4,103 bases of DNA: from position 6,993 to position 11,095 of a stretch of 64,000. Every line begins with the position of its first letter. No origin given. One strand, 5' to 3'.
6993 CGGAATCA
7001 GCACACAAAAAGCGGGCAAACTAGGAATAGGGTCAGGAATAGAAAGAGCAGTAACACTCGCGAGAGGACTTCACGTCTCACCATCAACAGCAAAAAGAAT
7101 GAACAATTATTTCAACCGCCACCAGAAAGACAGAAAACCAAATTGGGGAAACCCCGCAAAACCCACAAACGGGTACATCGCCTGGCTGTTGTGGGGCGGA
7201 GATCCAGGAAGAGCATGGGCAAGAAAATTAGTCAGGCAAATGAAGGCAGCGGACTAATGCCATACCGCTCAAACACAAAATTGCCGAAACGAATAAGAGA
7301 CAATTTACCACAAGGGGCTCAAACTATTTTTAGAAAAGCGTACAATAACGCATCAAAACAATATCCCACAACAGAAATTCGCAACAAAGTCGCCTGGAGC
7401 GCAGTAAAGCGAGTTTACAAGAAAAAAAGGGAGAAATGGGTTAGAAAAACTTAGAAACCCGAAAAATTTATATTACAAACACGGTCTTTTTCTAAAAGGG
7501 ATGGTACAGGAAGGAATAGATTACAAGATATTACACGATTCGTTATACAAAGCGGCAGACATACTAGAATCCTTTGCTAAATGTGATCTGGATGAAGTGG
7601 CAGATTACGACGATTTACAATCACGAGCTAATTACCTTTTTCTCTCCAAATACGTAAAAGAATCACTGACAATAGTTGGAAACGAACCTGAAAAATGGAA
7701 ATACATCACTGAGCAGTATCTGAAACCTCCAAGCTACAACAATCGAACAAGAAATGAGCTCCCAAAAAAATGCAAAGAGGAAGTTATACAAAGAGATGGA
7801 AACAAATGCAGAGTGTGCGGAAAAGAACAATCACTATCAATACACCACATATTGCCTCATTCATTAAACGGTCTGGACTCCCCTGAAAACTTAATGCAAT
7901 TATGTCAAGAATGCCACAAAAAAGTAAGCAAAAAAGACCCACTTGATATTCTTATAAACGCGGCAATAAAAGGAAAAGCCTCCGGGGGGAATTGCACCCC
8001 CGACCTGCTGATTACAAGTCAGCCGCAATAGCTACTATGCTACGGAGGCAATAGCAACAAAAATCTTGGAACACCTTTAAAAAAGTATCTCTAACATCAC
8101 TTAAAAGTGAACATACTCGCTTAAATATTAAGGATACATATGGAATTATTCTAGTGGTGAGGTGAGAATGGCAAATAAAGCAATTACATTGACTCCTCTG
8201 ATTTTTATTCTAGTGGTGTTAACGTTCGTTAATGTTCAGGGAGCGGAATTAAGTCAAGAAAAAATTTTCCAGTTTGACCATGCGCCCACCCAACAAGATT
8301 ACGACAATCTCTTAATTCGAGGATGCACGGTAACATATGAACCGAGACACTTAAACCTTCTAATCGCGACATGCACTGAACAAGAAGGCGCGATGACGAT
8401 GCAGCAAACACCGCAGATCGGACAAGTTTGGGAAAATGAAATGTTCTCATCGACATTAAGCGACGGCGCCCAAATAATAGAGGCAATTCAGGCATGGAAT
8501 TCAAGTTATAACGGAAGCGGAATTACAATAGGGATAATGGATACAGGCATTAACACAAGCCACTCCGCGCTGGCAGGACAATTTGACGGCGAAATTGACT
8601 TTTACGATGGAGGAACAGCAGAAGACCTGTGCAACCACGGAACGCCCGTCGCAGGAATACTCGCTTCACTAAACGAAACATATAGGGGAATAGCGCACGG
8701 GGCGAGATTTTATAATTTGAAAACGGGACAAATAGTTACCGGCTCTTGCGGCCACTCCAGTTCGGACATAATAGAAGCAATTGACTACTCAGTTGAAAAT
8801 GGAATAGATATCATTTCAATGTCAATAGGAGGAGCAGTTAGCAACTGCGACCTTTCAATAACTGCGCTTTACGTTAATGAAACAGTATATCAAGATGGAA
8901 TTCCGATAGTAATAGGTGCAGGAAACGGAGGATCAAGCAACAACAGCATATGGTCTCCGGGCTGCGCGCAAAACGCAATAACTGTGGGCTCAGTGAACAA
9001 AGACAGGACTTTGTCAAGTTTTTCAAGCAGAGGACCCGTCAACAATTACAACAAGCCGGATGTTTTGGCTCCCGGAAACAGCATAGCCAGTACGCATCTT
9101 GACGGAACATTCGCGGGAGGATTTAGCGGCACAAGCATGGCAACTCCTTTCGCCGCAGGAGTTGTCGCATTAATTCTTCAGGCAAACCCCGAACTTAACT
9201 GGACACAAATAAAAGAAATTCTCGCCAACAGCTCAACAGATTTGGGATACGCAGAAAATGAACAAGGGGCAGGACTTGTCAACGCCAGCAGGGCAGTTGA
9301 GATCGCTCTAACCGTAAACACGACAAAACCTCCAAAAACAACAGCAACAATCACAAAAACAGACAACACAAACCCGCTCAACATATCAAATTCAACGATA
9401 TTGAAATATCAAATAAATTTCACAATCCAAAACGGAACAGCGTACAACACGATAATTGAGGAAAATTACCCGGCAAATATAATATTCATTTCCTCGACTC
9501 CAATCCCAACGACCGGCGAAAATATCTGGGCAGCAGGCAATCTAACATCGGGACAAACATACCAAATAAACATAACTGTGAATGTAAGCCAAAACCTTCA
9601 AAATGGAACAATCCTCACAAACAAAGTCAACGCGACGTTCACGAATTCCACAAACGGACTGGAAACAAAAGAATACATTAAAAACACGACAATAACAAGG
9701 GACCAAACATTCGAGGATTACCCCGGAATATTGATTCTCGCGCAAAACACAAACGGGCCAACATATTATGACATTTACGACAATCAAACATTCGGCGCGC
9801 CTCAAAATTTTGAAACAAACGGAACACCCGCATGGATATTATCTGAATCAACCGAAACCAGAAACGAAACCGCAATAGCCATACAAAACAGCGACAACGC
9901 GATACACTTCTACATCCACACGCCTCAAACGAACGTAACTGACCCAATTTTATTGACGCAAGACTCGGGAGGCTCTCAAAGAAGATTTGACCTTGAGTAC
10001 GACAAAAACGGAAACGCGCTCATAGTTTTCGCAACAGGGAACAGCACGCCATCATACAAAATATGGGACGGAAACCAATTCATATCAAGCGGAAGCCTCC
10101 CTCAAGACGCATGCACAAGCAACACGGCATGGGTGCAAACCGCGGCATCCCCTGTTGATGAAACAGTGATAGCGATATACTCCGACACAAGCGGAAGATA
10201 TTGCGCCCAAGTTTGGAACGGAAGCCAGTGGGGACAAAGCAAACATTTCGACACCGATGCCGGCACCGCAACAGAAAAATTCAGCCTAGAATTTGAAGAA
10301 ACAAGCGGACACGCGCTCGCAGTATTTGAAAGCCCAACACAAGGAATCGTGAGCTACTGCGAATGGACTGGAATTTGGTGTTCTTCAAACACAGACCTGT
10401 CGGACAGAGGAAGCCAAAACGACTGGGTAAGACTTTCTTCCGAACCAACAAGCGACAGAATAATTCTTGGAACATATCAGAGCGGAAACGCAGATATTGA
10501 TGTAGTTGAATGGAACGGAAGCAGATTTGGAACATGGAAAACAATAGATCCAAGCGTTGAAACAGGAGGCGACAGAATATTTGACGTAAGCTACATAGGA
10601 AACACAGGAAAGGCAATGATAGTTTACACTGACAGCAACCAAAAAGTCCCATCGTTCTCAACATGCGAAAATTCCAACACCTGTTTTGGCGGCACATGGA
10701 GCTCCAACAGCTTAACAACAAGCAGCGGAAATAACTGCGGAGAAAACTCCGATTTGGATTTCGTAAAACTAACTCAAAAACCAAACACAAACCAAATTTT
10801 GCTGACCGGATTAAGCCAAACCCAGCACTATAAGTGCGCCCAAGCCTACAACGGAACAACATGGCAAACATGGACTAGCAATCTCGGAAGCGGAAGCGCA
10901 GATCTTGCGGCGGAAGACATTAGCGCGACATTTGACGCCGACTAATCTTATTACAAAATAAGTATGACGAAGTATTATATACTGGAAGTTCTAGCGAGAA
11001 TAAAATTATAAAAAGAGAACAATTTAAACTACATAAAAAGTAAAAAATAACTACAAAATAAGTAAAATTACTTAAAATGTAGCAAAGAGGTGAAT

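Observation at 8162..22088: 14-kb cell-surface gene island with two dedicated regulators and several secreted proteins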

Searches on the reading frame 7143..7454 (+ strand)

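Call 9: search_protein_families(library=pfam, proteins=[window:7143-7454:+], max_evalue=0.001)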
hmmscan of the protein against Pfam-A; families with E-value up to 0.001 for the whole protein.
window:7143-7454:+ (103 aa): 1 family
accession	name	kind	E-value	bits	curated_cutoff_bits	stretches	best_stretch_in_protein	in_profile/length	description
PF06150.17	ChaB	-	2.2e-17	63.8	27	1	47-102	1-60/60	ChaB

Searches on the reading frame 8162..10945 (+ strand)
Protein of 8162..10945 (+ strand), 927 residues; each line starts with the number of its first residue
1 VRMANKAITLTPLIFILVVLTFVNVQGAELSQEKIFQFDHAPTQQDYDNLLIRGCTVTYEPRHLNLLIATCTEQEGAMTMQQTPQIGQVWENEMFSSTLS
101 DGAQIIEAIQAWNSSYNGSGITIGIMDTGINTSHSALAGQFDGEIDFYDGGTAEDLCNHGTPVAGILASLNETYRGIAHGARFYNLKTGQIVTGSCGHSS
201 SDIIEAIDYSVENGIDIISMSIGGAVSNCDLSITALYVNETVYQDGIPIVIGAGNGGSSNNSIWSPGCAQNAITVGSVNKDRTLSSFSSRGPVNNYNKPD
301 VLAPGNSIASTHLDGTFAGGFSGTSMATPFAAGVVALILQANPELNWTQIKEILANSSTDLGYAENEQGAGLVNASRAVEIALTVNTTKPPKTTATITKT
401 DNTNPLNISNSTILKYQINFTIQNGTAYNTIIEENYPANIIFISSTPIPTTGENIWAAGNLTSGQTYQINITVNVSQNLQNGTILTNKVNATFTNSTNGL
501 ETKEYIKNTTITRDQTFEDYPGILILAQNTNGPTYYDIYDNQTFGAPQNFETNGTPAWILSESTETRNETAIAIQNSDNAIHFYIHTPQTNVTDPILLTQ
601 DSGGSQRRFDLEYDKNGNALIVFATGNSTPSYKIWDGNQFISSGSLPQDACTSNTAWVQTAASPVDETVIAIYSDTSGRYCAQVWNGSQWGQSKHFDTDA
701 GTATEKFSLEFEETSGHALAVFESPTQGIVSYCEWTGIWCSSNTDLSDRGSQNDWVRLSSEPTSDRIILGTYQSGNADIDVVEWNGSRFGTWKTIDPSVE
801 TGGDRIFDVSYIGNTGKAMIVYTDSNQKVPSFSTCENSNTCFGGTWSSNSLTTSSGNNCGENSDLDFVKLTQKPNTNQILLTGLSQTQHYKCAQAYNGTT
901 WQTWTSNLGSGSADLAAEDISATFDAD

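Call 5: search_protein_families(library=pfam, proteins=[window:8162-10945:+], max_evalue=0.1)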
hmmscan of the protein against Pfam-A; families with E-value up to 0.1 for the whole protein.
window:8162-10945:+ (927 aa): 2 families
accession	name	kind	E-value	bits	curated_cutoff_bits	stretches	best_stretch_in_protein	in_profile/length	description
PF00082.27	Peptidase_S8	-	1.6e-49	169.2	21.8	1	118-371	1-288/288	Subtilase family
PF07039.17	SGF29_Tudor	-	0.089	13.3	23.8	0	656-715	72-115/132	SGF29 tudor-like domain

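Call 22: search_protein_families(library=ncbifam, proteins=[window:8162-10945:+], max_evalue=0.1)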
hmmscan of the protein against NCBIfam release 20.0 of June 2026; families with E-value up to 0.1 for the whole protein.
window:8162-10945:+ (927 aa): 6 families
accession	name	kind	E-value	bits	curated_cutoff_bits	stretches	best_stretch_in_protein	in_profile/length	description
TIGR03921.1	T7SS_mycosin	equivalog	5.1e-38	131.1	278.75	1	109-400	4-305/353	type VII secretion-associated serine protease mycosin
NF033595.1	denti_PrtP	equivalog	1.6e-12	46.9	300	1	218-475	342-586/606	dentilisin complex serine proteinase subunit PrtP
TIGR03895.1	protease_PatA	subfamily_domain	2.8e-11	42.9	421.05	1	159-402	1-244/606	PatA/PatG family cyanobactin maturation protease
NF051851.1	AtpSerPepEprS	equivalog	6.9e-10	37.6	1700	1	301-362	281-341/988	autotransporter serine peptidase EprS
NF040553.1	SGO_0316_fam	subfamily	6.1e-08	30.8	1400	1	282-352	651-725/1486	SGO_0316/SGO_0317 family LPXTG-anchored serine peptidase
NF049966.1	QH_SP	equivalog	1.6e-07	30.9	165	1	123-225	2-98/219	subtilisin-like serine protease QhpE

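Call 93: search_solved_structures(query=window:8162-10945:+, max_evalue=0.001)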
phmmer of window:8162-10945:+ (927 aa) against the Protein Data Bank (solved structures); distinct sequences matched with E-value up to 0.001: 169 (the best 60 are shown).
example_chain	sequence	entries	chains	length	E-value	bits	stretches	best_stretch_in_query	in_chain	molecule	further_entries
9ues_B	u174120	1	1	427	3.2e-43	151.5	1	99-379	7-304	Subtilisin-like serine protease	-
3afg_A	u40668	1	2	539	3.6e-43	151.3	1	99-379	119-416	Subtilisin-like serine protease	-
1bh6_A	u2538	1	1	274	2.8e-32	115.3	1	98-378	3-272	SUBTILISIN DY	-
1lw6_E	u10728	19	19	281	2.8e-31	112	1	103-379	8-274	SUBTILISIN BPN' | Subtilisin BPN' precursor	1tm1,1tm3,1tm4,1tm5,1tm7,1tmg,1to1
2sni_E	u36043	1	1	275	3.6e-31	111.6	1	103-378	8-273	SUBTILISIN NOVO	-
1sbn_E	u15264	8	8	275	3.7e-31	111.6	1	103-378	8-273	SUBTILISIN NOVO BPN' | SUBTILISIN BPN'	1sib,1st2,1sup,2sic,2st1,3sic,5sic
1s02_A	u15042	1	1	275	4.1e-31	111.4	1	103-378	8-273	SUBTILISIN BPN'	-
1sub_A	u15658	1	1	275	5.2e-31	111.1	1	103-378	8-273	SUBTILISIN BPN' CRB-S3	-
1sbt_A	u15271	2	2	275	8.1e-31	110.5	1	103-378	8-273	SUBTILISIN BPN' | SUBTILISIN NOVO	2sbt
1mee_A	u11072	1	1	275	9.5e-31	110.2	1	105-378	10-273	MESENTERICOPEPTIDASE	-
3vyv_A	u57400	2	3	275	1.1e-30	110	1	105-378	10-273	Subtilisin NAT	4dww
1sbi_A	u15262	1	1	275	1.2e-30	109.9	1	103-378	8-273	SUBTILISIN 8397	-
1ubn_A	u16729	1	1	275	1.2e-30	109.9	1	103-378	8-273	PROTEIN (SELENOSUBTILISIN BPN)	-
1v5i_A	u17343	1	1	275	1.4e-30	109.7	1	103-378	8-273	Subtilisin BPN'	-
1suc_A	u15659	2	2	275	1.8e-30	109.3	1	103-378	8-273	SUBTILISIN BPN' CRB-S3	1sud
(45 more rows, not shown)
